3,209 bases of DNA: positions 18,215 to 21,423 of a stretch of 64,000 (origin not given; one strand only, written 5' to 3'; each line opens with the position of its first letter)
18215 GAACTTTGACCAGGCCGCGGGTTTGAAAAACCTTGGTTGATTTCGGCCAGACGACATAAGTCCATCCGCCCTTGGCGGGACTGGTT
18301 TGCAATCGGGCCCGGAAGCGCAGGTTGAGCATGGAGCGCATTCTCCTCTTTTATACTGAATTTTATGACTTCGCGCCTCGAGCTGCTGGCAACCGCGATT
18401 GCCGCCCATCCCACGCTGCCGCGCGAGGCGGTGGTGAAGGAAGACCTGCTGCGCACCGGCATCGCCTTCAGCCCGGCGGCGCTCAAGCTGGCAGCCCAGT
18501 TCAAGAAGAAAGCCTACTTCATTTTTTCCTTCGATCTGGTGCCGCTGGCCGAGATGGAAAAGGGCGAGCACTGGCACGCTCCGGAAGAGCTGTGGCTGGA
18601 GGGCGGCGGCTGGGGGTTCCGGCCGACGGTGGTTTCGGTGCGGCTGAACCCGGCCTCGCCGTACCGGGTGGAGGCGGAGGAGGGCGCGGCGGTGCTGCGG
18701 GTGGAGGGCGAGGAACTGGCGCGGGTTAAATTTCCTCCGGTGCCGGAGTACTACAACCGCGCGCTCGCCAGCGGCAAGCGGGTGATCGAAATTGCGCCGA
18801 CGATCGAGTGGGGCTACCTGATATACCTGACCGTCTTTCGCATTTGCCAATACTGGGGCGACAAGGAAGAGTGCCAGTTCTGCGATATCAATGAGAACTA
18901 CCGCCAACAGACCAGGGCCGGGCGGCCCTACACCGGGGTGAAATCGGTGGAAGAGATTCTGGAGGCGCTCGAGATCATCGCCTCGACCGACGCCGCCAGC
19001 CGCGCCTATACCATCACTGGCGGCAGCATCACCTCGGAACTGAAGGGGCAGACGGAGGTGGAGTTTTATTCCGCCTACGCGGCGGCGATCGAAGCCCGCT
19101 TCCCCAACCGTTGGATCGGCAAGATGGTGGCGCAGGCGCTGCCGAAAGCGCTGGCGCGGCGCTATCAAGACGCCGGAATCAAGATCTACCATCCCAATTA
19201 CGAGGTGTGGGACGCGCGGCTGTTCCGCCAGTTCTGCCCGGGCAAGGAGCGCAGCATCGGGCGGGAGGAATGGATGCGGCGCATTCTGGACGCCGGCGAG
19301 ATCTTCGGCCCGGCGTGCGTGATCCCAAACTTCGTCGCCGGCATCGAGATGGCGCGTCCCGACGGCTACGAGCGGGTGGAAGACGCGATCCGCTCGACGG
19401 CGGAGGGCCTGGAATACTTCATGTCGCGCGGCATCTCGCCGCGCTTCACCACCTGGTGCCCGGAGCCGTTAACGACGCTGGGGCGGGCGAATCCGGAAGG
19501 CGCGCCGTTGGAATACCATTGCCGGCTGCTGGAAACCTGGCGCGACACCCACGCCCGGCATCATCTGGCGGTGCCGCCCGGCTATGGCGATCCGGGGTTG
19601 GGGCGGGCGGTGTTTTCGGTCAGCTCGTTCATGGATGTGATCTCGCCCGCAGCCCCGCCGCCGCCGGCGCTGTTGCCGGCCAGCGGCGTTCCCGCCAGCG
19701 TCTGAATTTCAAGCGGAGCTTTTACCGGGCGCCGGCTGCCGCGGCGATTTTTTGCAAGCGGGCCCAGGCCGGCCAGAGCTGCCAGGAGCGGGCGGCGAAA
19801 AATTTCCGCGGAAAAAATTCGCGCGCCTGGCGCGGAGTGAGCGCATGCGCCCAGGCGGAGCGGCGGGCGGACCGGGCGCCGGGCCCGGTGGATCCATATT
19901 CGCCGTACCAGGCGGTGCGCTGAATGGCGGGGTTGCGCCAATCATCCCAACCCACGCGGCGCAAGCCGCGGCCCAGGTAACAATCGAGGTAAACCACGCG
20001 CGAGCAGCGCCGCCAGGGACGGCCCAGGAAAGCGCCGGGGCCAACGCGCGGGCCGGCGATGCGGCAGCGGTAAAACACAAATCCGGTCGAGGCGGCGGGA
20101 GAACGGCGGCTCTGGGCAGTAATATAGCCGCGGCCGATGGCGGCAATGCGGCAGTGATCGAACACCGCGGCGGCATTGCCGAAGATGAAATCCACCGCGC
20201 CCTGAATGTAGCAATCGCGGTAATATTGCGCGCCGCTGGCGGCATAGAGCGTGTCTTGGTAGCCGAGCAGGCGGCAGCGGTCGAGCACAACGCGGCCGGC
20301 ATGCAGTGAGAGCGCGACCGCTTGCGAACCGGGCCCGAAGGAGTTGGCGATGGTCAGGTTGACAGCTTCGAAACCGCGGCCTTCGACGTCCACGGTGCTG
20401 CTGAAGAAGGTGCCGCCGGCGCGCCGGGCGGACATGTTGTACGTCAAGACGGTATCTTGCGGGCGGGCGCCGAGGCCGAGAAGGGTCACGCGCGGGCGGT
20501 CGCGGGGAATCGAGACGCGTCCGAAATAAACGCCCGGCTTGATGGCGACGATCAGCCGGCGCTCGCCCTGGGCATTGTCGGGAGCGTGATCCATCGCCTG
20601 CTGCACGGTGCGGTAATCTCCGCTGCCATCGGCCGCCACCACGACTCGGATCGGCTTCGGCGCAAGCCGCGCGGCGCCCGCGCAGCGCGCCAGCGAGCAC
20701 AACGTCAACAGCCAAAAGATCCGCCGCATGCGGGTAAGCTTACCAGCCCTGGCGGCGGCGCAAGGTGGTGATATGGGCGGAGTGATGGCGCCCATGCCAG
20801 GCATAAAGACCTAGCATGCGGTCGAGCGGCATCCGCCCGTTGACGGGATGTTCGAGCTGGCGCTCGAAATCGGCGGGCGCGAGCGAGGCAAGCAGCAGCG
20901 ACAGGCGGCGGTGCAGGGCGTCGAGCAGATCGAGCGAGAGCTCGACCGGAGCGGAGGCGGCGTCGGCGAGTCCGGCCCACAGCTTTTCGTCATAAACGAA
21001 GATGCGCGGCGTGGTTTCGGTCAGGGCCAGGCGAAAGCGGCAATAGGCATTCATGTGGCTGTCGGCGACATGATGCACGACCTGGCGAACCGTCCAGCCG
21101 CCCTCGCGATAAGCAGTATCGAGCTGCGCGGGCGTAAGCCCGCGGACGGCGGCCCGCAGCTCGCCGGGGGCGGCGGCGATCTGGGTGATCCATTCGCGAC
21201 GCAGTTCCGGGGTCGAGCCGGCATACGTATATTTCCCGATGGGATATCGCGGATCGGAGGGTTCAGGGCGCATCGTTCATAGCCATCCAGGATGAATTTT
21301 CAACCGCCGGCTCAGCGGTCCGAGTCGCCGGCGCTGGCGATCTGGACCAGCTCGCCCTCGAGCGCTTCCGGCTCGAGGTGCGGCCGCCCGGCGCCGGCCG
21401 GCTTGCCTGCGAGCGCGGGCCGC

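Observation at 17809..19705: Non-canonical CX8CX2C radical-SAM-like enzyme divergently paired with ThiS and a DUF1905 protein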

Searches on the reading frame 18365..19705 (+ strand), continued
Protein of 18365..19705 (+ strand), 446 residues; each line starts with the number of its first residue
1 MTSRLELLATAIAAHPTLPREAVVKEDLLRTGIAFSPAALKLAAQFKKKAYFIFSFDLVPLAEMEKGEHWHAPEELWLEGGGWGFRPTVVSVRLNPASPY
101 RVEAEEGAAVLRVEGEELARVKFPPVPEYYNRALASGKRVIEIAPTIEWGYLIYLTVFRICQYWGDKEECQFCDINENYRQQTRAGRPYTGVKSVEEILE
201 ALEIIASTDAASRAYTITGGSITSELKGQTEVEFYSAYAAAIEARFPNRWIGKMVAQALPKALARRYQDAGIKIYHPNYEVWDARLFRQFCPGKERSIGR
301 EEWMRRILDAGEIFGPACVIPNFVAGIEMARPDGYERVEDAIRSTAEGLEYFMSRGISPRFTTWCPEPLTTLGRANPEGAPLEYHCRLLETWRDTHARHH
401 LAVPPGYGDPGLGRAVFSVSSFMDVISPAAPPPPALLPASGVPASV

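Call 50: find_encoding_contigs(protein=P0183, flank=8000, max_places=3)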
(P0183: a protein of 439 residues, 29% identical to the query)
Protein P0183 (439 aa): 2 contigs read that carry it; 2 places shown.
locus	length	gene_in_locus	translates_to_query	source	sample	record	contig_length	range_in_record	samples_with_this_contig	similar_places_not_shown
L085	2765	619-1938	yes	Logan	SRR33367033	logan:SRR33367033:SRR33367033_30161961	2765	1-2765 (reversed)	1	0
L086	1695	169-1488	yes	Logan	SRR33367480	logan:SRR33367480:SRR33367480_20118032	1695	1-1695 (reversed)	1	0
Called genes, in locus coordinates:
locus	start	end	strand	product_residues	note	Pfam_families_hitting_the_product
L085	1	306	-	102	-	?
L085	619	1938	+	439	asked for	-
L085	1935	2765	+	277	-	?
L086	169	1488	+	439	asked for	-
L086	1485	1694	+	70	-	?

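Call 51: find_encoding_contigs(protein=P0128, flank=8000, max_places=3)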
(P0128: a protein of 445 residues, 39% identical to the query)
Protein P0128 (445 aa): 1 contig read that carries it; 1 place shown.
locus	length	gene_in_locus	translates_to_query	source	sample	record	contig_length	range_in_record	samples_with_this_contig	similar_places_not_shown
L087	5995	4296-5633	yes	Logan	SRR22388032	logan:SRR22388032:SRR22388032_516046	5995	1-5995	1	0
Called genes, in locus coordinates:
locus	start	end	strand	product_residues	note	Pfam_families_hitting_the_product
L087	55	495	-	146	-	PF12172:zf-ChsH2, PF01796:OB_ChsH2_C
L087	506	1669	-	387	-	PF22691:Thiolase_C_1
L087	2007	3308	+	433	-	-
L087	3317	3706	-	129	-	PF01850:PIN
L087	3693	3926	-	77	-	-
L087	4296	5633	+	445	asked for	-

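Call 52: find_encoding_contigs(protein=P0143, flank=8000, max_places=3)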
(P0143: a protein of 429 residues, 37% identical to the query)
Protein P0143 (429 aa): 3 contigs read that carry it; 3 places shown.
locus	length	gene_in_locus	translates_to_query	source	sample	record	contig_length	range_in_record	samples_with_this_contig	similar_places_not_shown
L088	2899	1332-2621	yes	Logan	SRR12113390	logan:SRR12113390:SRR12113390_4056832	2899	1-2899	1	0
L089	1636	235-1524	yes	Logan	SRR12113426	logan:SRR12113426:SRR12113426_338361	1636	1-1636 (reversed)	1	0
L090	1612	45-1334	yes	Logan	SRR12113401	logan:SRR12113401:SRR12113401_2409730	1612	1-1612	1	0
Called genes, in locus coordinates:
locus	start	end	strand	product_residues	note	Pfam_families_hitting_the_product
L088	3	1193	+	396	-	?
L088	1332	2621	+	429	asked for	-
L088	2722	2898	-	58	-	?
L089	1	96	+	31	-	?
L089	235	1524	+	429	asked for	-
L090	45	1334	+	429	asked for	-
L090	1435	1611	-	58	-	?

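Call 58: search_protein_families(library=pfam, proteins=[P0129, P0196, P0253, P0006, P0008, P0189, P0194, P0192], max_evalue=0.001)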
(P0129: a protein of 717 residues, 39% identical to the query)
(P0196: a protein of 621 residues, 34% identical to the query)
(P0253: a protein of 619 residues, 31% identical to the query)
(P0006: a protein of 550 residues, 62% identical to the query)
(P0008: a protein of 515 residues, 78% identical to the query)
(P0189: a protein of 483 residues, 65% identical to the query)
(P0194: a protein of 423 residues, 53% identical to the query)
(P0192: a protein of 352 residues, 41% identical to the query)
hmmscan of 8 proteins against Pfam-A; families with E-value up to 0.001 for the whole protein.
P0129 (717 aa): 3 families
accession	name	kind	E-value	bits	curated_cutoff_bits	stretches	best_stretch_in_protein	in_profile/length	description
PF07729.17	FCD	-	7.3e-19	68.8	24.3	1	123-234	1-117/125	FCD domain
PF00392.27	GntR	-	8.7e-16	57.8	27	1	36-91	4-59/64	Bacterial regulatory proteins, gntR family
PF14502.12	HTH_41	-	0.00058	19.7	25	0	52-94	2-45/48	Helix-turn-helix domain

P0196 (621 aa): 0 families

P0253 (619 aa): 0 families

P0006 (550 aa): 0 families

P0008 (515 aa): 1 family
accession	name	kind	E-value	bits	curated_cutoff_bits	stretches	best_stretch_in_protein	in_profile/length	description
PF04055.27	Radical_SAM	-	7.8e-07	29.8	29.5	1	232-376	10-135/166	Radical SAM superfamily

P0189 (483 aa): 0 families

P0194 (423 aa): 0 families

P0192 (352 aa): 0 families

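Call 59: search_solved_structures(query=L031:5234-6001:+, max_evalue=0.01)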
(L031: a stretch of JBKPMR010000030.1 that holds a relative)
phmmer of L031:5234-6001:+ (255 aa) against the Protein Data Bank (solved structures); distinct sequences matched with E-value up to 0.01: 10.
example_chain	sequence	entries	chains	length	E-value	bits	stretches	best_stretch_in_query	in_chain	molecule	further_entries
7ahr_A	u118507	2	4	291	1.2e-27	100.3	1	5-240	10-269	Chorismate dehydratase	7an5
2nxo_A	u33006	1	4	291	1.4e-27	100.2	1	5-240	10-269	Hypothetical protein SCO4506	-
7an8_A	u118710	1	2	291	3.3e-27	98.9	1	5-240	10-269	Chorismate dehydratase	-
7an9_A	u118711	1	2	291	4.3e-27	98.5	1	5-240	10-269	Chorismate dehydratase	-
7ywc_A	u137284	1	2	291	5.4e-27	98.2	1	5-240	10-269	Chorismate dehydratase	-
7an7_A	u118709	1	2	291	5.6e-27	98.1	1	5-240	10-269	Chorismate dehydratase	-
2i6e_A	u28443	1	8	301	9.1e-27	97.4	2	3-123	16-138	Hypothetical protein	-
6o9a_A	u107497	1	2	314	9.8e-27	97.3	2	3-123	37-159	Chorismate dehydratase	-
7an6_A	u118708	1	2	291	1.5e-26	96.8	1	19-240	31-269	Chorismate dehydratase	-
2czl_A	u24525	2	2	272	3.8e-05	26.7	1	34-193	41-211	hypothetical protein TTHA1568 | Menaquinone biosynthetic enzyme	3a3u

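Call 63: find_encoding_contigs(protein=P0003, flank=6000, max_places=2)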
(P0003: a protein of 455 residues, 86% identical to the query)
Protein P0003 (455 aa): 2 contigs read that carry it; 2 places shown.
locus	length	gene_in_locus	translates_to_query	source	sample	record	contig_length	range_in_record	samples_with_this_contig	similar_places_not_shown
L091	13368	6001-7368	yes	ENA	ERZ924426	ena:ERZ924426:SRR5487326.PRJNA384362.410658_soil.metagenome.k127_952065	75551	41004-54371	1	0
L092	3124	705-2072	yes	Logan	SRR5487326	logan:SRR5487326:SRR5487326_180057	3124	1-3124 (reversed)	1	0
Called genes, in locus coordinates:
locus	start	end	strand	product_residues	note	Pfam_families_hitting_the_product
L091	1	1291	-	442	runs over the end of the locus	PF00144:Beta-lactamase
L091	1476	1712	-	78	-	PF01361:Tautomerase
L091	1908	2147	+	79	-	PF02627:CMD (weak)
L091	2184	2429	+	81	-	-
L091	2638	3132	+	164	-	PF02075:RuvC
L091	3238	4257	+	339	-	PF00962:A_deaminase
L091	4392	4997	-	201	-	PF01227:GTP_cyclohydroI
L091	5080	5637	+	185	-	PF00578:AhpC-TSA, PF08534:Redoxin, PF00085:Thioredoxin (weak), PF13905:Thioredoxin_8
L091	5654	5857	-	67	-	PF02597:ThiS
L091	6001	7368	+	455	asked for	PF04055:Radical_SAM (weak)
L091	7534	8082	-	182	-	PF05163:DinB, PF11716:MDMPI_N (weak), PF12867:DinB_2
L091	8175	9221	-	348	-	PF04055:Radical_SAM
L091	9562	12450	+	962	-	PF03968:LptD_N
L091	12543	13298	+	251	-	PF00005:ABC_tran, PF13304:AAA_21 (faint)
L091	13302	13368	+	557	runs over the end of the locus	PF00309:Sigma54_AID, PF04963:Sigma54_CBD, PF04552:Sigma54_DBD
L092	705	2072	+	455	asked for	PF04055:Radical_SAM (weak)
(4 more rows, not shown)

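Call 64: find_encoding_contigs(protein=P0007, flank=6000, max_places=2)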
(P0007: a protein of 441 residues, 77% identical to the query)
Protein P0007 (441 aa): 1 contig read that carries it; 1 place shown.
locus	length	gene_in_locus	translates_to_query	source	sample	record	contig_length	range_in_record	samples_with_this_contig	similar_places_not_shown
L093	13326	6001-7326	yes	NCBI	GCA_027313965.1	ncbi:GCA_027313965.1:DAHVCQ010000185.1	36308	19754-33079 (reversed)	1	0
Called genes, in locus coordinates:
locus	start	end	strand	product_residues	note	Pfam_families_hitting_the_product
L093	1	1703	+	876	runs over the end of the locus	PF02837:Glyco_hydro_2_N, PF22666:Glyco_hydro_2_N2, PF02836:Glyco_hydro_2_C (faint)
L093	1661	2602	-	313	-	PF00892:EamA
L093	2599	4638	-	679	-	-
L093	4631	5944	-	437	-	PF10509:GalKase_gal_bdg, PF00288:GHMP_kinases_N (weak), PF08544:GHMP_kinases_C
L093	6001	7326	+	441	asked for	PF04055:Radical_SAM (weak)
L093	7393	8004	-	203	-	PF01794:Ferric_reduct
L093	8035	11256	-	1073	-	PF14870:PSII_BNR (faint), PF02012:BNR (faint), PF13088:BNR_2 (faint), PF15902:Sortilin-Vps10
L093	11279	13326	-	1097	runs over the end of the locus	PF14870:PSII_BNR (faint), PF25852:DUF6242_C (faint), PF02012:BNR (faint), PF13088:BNR_2 (faint), PF15902:Sortilin-Vps10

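Call 68: find_related_loci(query=P0125, collection=metagenome_contigs, flank=7000)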
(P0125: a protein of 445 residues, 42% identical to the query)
Query P0125 (445 aa) in metagenome_contigs; peptide patterns used: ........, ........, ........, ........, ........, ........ (x = any residue, [..] = any of these).
34 stretches matched a pattern; 2 encode a relative of the query (tblastn E <= 1e-3); 2 distinct loci.
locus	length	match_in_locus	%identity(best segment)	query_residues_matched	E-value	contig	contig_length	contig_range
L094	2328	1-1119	91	73-445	0e+0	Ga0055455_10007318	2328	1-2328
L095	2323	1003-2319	40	2-442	6e-111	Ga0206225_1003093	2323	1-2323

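Call 74: find_encoding_contigs(protein=P0130, flank=8000, max_places=3)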
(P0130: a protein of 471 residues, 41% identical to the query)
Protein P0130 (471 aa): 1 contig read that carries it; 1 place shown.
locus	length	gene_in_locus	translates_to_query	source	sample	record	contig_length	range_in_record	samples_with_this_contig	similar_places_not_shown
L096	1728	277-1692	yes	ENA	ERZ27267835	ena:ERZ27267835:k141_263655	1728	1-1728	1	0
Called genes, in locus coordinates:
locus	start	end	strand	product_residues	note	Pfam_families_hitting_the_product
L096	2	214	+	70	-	?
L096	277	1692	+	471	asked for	-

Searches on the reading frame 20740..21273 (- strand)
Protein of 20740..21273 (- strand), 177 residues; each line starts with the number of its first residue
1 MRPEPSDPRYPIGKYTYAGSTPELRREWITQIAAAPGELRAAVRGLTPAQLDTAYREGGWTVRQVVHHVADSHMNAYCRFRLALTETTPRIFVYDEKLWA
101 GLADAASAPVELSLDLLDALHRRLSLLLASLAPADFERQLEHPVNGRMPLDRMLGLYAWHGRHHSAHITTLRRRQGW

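Call 3: search_protein_families(library=pfam, proteins=[window:20740-21273:-], max_evalue=0.01)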
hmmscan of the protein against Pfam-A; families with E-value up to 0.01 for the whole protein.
window:20740-21273:- (177 aa): 4 families
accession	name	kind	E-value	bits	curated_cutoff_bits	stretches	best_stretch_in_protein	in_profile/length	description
PF12867.12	DinB_2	-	6e-22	78.9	24.8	1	32-167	2-127/128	DinB superfamily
PF05163.17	DinB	-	1.8e-06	28.4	23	1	33-176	13-146/165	DinB family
PF11716.13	MDMPI_N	-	2.9e-06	28.5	24.2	1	34-117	3-93/140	Mycothiol maleylpyruvate isomerase N-terminal domain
PF04978.18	MST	-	0.0025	18.7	27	1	37-173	11-145/149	Mycothiol-S-transferase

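Call 4: search_protein_families(library=ncbifam, proteins=[window:20740-21273:-], max_evalue=0.01)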
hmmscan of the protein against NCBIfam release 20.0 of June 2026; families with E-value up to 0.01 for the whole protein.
window:20740-21273:- (177 aa): 3 families
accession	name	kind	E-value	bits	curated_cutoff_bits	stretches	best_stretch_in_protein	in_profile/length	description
NF009807.1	PRK13291.1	equivalog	3.1e-69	232.1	160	1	9-177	2-172/172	YfiT family bacillithiol transferase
TIGR03083.1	TIGR03083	domain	0.00011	22.6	50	1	33-99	3-68/202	maleylpyruvate isomerase family mycothiol-dependent enzyme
TIGR03086.1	TIGR03086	subfamily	0.0036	17.3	83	0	34-75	3-44/180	TIGR03086 family metal-binding protein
